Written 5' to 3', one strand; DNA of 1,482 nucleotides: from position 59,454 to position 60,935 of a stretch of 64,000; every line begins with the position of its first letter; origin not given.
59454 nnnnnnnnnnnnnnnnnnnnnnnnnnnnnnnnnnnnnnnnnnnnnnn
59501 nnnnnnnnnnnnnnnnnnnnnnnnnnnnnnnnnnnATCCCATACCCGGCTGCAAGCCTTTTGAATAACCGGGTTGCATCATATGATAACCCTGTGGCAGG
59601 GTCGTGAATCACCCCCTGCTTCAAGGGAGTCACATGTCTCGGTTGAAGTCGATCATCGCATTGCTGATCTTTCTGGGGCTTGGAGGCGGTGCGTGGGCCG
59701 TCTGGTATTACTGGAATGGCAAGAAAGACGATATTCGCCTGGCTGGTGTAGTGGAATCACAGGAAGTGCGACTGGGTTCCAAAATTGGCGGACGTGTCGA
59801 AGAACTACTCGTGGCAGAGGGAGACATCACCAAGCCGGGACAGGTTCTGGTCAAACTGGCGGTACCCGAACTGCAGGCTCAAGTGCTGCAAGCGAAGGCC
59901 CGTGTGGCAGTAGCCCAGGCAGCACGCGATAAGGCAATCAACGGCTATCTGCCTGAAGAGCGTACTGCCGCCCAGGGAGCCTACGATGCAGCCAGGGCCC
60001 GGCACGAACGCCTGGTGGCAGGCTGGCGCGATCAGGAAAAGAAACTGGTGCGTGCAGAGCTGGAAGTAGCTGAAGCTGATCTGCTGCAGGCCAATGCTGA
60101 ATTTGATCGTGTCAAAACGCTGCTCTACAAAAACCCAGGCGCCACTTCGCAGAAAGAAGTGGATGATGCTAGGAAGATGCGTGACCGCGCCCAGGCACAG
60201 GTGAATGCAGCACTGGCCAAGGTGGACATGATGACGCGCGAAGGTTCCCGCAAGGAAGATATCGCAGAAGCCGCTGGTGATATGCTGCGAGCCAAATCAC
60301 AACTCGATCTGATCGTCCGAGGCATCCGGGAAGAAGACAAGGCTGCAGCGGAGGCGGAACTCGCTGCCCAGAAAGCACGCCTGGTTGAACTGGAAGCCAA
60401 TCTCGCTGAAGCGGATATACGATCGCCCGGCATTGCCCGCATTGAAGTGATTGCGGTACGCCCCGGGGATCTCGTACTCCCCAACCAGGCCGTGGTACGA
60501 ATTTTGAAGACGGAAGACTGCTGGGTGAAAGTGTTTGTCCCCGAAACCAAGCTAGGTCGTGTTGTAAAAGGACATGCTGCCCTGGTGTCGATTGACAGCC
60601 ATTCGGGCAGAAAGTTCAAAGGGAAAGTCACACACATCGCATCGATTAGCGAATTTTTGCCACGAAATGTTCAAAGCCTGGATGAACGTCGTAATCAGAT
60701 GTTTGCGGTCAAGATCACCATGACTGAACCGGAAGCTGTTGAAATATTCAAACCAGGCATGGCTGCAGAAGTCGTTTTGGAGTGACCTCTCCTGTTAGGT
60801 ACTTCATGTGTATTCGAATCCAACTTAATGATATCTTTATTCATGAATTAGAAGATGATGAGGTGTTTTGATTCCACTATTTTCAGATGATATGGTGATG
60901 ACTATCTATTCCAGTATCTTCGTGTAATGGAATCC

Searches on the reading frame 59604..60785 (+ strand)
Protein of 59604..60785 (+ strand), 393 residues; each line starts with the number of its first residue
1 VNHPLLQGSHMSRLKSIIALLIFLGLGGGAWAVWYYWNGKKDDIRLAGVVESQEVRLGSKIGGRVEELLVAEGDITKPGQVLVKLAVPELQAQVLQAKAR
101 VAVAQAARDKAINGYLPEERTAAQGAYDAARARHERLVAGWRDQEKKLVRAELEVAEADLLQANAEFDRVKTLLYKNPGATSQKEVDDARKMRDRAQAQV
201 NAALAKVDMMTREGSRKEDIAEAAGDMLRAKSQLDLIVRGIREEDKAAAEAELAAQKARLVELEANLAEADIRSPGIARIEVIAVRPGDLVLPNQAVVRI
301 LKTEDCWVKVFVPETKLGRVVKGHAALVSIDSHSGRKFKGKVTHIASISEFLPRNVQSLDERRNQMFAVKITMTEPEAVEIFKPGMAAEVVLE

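Call 116: search_protein_families(library=pfam, proteins=[window:59604-60785:+], max_evalue=0.001)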
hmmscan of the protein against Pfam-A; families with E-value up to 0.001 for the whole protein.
window:59604-60785:+ (393 aa): 3 families
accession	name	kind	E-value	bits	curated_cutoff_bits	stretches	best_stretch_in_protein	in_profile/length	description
PF16576.10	HlyD_D23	-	8.2e-14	51.8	30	1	271-347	110-186/214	Barrel-sandwich domain of CusB or HlyD membrane-fusion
PF13437.12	HlyD_3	-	1.6e-11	45.3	22.2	1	272-376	2-96/106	HlyD family secretion protein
PF13533.13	Biotin_lipoyl_2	-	0.00013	22.1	29.8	1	59-84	5-30/32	Biotin-lipoyl like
